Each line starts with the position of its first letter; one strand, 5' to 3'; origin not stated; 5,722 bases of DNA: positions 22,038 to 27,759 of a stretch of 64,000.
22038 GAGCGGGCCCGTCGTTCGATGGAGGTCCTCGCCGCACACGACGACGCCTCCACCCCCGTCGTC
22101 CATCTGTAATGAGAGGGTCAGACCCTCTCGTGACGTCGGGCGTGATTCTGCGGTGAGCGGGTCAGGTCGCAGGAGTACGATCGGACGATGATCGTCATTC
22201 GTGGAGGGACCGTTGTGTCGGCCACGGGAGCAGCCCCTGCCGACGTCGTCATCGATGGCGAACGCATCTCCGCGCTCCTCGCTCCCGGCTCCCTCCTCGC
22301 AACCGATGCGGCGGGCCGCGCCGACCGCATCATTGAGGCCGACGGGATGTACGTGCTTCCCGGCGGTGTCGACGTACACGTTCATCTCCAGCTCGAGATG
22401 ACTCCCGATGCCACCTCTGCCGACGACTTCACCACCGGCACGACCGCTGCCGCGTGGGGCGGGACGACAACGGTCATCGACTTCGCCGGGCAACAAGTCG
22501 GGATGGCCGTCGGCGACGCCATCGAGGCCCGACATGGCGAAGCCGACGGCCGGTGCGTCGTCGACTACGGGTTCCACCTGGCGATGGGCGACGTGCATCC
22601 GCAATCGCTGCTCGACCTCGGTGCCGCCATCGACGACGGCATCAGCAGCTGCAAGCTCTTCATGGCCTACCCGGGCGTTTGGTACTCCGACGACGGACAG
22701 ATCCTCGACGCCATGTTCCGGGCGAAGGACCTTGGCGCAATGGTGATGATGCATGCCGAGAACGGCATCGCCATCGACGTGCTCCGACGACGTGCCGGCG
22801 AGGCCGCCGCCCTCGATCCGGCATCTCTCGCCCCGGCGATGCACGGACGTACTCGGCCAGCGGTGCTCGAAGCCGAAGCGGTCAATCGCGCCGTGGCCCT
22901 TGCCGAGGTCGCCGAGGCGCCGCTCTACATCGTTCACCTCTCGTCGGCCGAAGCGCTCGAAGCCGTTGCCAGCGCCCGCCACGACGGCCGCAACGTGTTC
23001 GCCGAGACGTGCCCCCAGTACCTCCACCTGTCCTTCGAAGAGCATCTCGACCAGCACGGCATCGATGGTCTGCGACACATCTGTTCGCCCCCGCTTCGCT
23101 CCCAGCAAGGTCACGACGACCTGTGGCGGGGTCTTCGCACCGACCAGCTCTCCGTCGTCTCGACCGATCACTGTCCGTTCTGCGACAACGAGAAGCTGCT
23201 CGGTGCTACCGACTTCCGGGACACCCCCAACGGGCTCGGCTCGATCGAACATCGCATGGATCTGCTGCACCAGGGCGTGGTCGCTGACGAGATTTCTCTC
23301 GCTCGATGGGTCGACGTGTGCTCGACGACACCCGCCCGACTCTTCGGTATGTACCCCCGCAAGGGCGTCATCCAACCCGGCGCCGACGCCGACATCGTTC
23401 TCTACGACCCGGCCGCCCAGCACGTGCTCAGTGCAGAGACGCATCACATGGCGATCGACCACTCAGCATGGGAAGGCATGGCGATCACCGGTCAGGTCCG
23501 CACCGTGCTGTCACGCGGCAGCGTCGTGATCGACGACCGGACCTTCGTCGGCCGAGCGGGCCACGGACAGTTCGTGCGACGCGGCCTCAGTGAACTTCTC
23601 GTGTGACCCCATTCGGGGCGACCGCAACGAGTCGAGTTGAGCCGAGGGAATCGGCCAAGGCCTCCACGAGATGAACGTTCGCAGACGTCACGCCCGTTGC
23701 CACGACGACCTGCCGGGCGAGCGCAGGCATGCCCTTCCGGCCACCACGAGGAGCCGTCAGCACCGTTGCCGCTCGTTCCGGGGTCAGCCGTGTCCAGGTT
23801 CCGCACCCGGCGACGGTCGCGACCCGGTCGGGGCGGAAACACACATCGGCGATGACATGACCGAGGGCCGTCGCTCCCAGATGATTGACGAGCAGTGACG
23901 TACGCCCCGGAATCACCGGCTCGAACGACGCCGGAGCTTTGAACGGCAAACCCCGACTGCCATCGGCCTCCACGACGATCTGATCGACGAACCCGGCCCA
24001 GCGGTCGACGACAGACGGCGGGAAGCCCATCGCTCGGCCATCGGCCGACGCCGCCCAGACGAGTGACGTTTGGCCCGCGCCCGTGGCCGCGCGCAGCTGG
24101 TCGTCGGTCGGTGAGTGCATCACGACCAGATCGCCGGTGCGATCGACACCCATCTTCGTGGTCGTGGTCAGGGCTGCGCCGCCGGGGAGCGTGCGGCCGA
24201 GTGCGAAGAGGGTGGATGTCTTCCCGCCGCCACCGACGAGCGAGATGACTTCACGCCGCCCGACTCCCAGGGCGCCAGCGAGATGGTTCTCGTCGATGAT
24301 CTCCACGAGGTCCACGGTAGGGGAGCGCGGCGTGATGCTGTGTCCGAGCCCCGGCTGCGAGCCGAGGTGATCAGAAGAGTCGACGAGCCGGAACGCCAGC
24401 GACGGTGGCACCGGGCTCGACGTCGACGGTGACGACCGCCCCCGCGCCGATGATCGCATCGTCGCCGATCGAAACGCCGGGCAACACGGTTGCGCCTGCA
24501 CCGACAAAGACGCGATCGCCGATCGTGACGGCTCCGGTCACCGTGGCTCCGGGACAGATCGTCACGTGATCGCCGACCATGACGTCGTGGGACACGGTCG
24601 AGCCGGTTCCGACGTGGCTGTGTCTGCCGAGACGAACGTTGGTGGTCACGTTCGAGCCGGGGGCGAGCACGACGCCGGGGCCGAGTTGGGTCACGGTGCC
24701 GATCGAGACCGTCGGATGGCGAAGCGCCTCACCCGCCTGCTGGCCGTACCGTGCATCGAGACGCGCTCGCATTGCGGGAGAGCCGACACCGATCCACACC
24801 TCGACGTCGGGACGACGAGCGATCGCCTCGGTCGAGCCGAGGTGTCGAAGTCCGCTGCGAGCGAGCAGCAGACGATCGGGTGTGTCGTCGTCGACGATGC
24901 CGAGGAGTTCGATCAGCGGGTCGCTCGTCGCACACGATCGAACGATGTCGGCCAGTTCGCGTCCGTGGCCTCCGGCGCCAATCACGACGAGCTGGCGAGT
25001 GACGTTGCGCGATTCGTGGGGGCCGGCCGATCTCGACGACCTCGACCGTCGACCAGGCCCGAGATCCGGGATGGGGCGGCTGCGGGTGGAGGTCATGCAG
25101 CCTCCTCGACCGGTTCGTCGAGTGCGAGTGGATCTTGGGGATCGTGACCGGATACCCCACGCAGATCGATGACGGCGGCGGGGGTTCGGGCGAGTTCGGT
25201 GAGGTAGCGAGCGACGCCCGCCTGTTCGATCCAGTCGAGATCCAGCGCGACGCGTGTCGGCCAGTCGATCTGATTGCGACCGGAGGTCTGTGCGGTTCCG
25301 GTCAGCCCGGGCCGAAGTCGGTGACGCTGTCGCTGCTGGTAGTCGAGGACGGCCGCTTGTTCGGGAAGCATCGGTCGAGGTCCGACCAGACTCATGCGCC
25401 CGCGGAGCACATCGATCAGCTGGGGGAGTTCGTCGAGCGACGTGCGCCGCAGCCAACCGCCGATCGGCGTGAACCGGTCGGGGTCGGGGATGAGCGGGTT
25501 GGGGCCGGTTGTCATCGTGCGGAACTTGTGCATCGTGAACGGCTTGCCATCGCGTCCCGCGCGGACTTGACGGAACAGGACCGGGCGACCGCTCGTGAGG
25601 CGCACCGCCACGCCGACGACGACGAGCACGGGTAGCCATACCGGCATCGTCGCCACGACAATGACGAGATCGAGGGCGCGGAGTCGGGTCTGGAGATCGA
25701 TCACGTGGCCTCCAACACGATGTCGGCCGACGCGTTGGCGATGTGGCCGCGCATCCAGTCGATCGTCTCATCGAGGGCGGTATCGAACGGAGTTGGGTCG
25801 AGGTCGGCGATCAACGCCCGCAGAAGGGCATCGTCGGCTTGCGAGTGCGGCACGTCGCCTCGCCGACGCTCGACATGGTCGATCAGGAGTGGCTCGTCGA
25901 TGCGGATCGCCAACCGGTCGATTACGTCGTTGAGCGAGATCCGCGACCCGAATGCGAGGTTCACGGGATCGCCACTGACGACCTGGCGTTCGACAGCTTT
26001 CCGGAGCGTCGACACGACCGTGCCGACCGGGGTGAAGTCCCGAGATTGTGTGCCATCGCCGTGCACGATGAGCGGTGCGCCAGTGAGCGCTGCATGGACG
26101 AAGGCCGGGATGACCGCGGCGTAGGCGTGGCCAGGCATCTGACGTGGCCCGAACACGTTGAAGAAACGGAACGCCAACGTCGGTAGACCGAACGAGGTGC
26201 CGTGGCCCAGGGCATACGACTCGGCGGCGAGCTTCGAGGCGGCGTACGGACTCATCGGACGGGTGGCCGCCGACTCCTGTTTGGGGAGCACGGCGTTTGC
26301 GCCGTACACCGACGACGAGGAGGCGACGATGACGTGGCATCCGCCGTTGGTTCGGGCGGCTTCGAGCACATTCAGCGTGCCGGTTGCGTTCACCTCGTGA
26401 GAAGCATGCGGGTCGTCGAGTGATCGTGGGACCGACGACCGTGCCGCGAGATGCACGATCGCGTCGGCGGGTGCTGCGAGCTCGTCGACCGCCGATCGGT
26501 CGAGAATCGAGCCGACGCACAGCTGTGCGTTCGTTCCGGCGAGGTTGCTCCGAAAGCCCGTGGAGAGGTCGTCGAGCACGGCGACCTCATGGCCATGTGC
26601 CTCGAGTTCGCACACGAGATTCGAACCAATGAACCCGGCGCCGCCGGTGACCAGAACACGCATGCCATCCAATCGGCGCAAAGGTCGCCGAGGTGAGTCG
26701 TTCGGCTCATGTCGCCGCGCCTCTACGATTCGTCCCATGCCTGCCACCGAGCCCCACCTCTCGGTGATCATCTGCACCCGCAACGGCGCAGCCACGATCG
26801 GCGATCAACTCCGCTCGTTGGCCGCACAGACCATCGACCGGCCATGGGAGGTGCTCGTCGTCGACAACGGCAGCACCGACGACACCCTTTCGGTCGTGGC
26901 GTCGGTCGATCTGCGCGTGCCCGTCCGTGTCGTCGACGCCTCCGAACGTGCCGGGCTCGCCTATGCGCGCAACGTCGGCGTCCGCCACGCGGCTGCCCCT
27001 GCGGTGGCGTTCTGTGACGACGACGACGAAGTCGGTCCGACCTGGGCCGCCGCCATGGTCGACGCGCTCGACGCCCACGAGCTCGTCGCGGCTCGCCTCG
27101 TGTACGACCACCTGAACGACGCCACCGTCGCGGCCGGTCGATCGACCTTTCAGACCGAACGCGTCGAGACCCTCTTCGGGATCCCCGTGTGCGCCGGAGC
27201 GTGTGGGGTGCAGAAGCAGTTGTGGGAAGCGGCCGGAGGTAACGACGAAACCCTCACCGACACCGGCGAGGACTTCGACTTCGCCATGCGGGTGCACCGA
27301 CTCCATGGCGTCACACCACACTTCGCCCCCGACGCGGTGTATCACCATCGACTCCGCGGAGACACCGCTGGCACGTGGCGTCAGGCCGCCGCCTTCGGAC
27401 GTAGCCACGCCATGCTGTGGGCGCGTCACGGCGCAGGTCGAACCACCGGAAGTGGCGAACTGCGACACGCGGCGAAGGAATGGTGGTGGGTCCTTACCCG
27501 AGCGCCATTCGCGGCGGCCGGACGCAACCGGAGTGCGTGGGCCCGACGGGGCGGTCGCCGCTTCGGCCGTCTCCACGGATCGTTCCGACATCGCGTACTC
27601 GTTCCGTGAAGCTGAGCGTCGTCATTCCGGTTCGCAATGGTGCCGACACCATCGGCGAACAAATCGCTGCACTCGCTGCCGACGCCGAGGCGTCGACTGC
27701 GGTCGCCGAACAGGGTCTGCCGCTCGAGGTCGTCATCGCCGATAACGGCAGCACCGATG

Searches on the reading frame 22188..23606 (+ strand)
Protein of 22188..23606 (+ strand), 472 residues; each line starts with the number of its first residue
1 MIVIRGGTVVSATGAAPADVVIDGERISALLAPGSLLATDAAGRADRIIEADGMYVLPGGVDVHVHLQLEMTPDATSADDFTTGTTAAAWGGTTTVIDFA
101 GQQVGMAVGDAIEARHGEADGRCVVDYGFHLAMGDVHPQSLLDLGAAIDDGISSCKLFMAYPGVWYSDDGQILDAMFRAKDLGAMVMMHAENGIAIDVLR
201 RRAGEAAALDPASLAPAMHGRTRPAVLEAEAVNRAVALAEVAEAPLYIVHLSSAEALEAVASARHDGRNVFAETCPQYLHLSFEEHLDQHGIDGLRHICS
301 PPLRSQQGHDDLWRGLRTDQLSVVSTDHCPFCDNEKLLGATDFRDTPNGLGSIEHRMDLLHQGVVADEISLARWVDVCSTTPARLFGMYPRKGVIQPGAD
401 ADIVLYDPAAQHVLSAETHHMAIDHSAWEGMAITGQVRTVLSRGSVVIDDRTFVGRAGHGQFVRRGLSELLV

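Call 60: search_protein_families(library=pfam, proteins=[window:22188-23606:+], max_evalue=0.0001)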
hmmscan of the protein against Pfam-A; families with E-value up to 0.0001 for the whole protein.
window:22188-23606:+ (472 aa): 2 families
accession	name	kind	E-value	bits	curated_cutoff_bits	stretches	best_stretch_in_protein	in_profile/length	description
PF01979.26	Amidohydro_1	-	3.6e-27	96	25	1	55-447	1-345/345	Amidohydrolase family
PF07969.17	Amidohydro_3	-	1.6e-13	51.4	29.7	1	311-447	357-471/472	Amidohydrolase family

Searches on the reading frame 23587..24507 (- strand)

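Call 60: search_protein_families(library=pfam, proteins=[window:23587-24507:-], max_evalue=0.0001)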
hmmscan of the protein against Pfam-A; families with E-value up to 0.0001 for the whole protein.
window:23587-24507:- (306 aa): 1 family
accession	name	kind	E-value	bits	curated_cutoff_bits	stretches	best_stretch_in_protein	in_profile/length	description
PF19842.5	YqeC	-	1.4e-30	106.9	27.6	1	88-227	1-145/145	YqeC protein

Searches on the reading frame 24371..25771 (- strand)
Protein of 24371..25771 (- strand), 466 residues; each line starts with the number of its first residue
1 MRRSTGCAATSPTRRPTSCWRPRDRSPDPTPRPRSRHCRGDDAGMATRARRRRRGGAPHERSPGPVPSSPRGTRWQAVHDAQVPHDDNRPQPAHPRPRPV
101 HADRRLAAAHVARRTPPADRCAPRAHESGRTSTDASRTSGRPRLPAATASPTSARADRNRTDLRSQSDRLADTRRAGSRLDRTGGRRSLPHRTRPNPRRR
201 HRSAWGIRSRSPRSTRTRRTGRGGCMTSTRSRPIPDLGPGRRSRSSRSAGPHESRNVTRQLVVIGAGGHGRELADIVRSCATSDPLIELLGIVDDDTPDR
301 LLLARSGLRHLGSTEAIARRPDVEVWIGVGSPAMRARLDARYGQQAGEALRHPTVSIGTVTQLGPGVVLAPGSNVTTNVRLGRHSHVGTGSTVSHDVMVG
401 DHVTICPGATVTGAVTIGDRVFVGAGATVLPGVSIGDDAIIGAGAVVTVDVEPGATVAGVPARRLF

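Call 60: search_protein_families(library=pfam, proteins=[window:24371-25771:-], max_evalue=0.0001)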
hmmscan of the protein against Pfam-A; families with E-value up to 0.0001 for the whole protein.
window:24371-25771:- (466 aa): 4 families
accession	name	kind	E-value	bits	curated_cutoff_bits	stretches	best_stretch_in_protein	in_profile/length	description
PF00132.30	Hexapep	-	1.5e-19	69.2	27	2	415-448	2-35/36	Bacterial transferase hexapeptide (six repeats)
PF14602.12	Hexapep_2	-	1.9e-11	43.9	27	1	415-448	2-33/34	Hexapeptide repeat of succinyl-transferase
PF17836.7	PglD_N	-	1.1e-08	36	23.4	1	260-338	1-74/78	PglD N-terminal domain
PF25084.1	LbH_EIF2B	-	4e-06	27.2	54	1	366-452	9-98/105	EIF2B subunit epsilon LbH domain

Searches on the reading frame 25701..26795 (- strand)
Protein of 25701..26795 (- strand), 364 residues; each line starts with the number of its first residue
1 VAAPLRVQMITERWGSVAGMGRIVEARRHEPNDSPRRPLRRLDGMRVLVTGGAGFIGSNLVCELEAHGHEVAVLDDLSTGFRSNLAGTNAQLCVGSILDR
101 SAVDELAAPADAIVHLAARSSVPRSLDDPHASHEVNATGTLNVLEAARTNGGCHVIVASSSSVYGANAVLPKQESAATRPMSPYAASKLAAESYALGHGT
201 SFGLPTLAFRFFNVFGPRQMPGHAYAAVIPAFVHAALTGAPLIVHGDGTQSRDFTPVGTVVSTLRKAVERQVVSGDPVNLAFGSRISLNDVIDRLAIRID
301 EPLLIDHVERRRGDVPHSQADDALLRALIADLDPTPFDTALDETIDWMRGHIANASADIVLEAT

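Call 60: search_protein_families(library=pfam, proteins=[window:25701-26795:-], max_evalue=0.0001)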
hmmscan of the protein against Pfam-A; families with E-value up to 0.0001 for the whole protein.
window:25701-26795:- (364 aa): 7 families
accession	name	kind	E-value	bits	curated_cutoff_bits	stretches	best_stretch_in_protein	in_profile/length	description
PF01370.27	Epimerase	-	1.5e-57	195.3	20.9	1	47-280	1-239/240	NAD dependent epimerase/dehydratase family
PF16363.11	GDP_Man_Dehyd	-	3.4e-47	161.9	27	1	48-303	1-270/332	GDP-mannose 4,6 dehydratase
PF01073.25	3Beta_HSD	-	1.4e-17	64.1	22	1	48-259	1-220/280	3-beta hydroxysteroid dehydrogenase/isomerase family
PF04321.23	RmlD_sub_bind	-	2.8e-14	53.3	27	1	45-197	1-138/287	RmlD substrate binding domain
PF02719.21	Polysacc_synt_2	-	1.8e-10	40.9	20.2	1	47-244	1-194/293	Polysaccharide biosynthesis protein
PF07993.18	NAD_binding_4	-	5.5e-10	39.3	20.1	1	98-262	77-256/258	Male sterility protein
PF13460.12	NAD_binding_10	-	1.2e-09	38.7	27.2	1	51-194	1-130/184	NAD(P)H-binding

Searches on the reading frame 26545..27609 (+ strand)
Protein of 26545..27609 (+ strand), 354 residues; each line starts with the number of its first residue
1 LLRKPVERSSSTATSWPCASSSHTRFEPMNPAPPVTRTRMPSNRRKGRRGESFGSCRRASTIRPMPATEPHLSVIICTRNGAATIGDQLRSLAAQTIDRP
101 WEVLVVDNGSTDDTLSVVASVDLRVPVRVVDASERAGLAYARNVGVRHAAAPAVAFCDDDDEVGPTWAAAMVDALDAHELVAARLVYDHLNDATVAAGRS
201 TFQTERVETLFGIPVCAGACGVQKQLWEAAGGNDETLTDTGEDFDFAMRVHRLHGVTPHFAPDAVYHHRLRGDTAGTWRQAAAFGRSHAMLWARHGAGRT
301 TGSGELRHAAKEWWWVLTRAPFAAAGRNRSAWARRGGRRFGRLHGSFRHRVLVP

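Call 60: search_protein_families(library=pfam, proteins=[window:26545-27609:+], max_evalue=0.0001)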
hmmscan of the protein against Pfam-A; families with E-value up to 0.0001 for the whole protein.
window:26545-27609:+ (354 aa): 3 families
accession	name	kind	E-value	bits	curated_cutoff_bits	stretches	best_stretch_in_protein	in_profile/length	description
PF00535.33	Glycos_transf_2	-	6.5e-25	88.4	23.3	1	73-218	1-154/168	Glycosyl transferase family 2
PF10111.15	Glyco_tranf_2_2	-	2.3e-16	60.6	27.3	1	73-254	1-203/276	Glycosyltransferase like family 2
PF13641.12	Glyco_tranf_2_3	-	1.3e-10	42.1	27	1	70-278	1-210/230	Glycosyltransferase like family 2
